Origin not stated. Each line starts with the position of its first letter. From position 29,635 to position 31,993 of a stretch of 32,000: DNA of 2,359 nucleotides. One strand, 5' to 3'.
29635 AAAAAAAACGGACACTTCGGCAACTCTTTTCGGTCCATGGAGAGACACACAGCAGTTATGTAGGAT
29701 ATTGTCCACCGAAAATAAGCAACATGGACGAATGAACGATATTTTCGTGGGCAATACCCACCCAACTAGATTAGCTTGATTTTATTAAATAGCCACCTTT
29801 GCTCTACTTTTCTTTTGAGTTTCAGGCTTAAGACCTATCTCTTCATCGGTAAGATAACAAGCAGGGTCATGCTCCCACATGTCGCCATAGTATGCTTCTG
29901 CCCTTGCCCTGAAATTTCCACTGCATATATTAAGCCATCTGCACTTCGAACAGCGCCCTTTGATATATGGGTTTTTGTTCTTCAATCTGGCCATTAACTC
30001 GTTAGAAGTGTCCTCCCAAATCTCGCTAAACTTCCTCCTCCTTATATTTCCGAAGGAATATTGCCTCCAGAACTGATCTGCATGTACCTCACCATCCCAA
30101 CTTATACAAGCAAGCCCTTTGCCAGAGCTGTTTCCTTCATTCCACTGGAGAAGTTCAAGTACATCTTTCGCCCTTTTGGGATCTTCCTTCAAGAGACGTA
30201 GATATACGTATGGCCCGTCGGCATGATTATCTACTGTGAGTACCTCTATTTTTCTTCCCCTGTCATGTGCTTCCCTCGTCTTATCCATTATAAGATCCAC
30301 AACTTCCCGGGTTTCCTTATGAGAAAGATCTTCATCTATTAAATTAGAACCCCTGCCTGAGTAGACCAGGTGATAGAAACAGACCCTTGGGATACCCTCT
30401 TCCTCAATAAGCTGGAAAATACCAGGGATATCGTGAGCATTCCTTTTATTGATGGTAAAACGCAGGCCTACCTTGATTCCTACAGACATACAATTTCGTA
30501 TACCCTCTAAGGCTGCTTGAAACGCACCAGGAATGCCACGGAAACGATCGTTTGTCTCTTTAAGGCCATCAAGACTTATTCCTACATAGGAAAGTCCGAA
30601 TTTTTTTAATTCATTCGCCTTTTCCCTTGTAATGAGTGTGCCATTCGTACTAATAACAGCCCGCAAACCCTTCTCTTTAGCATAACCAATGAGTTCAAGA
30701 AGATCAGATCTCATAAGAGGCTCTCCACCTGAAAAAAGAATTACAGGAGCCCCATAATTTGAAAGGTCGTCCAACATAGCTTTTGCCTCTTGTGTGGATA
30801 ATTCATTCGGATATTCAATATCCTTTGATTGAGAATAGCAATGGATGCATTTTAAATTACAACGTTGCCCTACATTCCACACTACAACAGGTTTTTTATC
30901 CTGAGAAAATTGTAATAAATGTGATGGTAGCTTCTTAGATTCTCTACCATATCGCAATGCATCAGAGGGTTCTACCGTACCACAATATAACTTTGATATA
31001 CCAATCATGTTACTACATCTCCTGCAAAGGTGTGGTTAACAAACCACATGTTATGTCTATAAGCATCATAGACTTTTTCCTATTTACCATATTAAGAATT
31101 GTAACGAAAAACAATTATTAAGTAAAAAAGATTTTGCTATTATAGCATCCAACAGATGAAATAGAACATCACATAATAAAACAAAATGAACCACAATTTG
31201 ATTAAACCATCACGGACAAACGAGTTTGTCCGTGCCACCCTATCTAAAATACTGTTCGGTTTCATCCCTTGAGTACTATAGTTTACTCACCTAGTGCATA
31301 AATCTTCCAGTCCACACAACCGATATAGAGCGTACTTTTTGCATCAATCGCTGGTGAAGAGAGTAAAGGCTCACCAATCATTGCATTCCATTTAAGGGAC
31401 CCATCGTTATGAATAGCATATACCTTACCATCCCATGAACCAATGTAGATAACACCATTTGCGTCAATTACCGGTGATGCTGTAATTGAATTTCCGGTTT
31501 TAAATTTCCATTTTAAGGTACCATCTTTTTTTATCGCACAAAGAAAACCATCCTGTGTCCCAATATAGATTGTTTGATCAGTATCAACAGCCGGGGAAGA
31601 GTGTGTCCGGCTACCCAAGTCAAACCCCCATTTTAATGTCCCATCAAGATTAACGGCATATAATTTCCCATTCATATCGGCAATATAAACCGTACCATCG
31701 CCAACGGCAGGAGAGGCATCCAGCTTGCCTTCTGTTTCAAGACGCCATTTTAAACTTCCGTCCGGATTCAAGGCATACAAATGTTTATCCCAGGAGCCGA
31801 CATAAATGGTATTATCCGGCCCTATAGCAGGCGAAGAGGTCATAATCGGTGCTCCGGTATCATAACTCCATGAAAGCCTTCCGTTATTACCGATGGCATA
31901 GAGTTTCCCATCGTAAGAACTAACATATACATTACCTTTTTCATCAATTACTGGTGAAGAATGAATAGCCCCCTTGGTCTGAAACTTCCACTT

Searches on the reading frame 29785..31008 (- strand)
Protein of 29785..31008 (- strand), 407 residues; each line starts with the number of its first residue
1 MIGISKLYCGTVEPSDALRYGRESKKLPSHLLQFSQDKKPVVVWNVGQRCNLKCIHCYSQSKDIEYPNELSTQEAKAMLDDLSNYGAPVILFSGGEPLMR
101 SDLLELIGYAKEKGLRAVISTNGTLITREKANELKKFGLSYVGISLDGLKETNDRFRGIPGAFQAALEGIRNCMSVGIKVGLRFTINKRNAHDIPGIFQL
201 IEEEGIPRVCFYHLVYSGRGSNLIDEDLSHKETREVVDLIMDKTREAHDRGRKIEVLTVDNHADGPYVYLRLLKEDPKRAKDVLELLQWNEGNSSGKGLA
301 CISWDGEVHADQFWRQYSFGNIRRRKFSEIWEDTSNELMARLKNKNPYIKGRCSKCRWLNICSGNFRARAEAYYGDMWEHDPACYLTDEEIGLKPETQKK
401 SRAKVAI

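Call 7: search_protein_families(library=pfam, proteins=[window:29785-31008:-], max_evalue=0.001)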
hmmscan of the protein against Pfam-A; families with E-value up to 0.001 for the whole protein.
window:29785-31008:- (407 aa): 3 families
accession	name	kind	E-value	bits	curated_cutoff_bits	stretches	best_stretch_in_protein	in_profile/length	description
PF04055.27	Radical_SAM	-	3.9e-29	102.4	29.5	1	45-200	2-165/166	Radical SAM superfamily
PF13353.11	Fer4_12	-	1.4e-09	38.8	22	1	47-149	12-116/137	4Fe-4S single cluster domain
PF13186.11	SPASM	-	2.5e-07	31.3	21.5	1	299-356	7-66/67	Iron-sulfur cluster-binding domain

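Call 59: search_protein_families(library=ncbifam, proteins=[window:29785-31008:-], max_evalue=0.00001)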
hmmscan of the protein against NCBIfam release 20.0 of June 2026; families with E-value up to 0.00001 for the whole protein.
window:29785-31008:- (407 aa): 75 families (the best 25 are shown)
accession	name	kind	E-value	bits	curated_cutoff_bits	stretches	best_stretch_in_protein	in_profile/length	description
TIGR04546.1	rSAM_ahbC_deAc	equivalog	5.1e-223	739.9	650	1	2-391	1-390/390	12,18-didecarboxysiroheme deacetylase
TIGR04054.1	rSAM_NirJ1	equivalog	5.2e-174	578.4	650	1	2-391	1-387/387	putative heme d1 biosynthesis radical SAM protein NirJ1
TIGR04347.1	pseudo_SAM_Halo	equivalog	5e-140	467.2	525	1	2-391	1-390/390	TIGR04347 family pseudo-SAM/SPASM protein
TIGR04051.1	rSAM_NirJ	equivalog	5.6e-126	420.3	515.45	1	39-392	1-354/354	heme d1 biosynthesis radical SAM protein NirJ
TIGR04545.1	rSAM_ahbD_hemeb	equivalog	2.3e-70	237.7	500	1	42-385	2-336/339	heme b synthase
TIGR04053.2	TIGR04053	equivalog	8.5e-67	225.9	395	1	38-385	5-363/366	TIGR04053 family radical SAM/SPASM domain-containing protein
TIGR04055.1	rSAM_NirJ2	equivalog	1.8e-64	218.3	500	1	41-385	1-323/326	putative heme d1 biosynthesis radical SAM protein NirJ2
TIGR04303.1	GeoRSP_rSAM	equivalog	1.2e-41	143.3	400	1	42-385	7-325/325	GeoRSP system radical SAM/SPASM protein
TIGR03962.1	mycofact_rSAM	equivalog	2.1e-37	129.1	265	1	41-240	13-212/339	mycofactocin radical SAM maturase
NF050035.1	rSAM_WgK_link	exception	3.2e-35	121.8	650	1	40-389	8-366/367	radical SAM/SPASM peptide maturase WgkB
TIGR04103.1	rSAM_nif11_3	equivalog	4.6e-35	121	725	1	42-385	7-343/412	nif11-class peptide radical SAM maturase 3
TIGR03913.1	rad_SAM_trio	equivalog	2e-34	118.8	591.75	1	42-377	21-346/477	GDL motif peptide-associated radical SAM/SPASM maturase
TIGR04133.1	rSAM_w_lipo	hypoth_equivalog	4.8e-33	114.5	425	1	40-247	24-235/350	TIGR04133 family radical SAM/SPASM protein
TIGR02109.1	PQQ_syn_pqqE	equivalog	1.2e-32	113.2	381.35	1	43-403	10-349/358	pyrroloquinoline quinone biosynthesis protein PqqE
TIGR04250.1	SCM_rSAM_ScmE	equivalog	1.5e-32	112.9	400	1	45-382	8-343/358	SynChlorMet cassette radical SAM/SPASM protein ScmE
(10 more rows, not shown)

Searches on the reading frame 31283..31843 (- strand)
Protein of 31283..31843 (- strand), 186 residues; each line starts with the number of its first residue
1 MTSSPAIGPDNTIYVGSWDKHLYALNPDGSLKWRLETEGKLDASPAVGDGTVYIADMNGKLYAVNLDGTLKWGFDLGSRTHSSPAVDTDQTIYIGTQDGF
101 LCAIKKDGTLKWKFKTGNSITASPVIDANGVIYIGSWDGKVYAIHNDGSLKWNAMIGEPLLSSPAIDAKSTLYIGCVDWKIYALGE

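Call 7: search_protein_families(library=pfam, proteins=[window:31283-31843:-], max_evalue=0.001)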
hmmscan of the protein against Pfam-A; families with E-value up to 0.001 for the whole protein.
window:31283-31843:- (186 aa): 5 families
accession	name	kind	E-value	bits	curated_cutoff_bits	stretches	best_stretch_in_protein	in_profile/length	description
PF13570.13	Beta-prop_ACSF4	-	5.8e-40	138.1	133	2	42-183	6-159/329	Beta-alanine-activating enzyme, beta-propeller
PF13360.13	PQQ_2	-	4.3e-21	76.1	27.6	1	20-159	3-149/233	Outer membrane protein assembly factor BamB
PF25292.1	Beta-prop_CGLA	-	1.3e-11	45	26.8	0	132-184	47-102/316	Lambda-carrageenase beta-propeller domain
PF20067.5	SSL_N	-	4e-06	27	18.9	0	125-143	27-45/46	Strictosidine synthase-like, N-terminal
PF19501.5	PcRGLX_1st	-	2.6e-05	24.4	22.1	0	140-154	51-65/83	PcRGLX-like N-terminal RIFT barrel domain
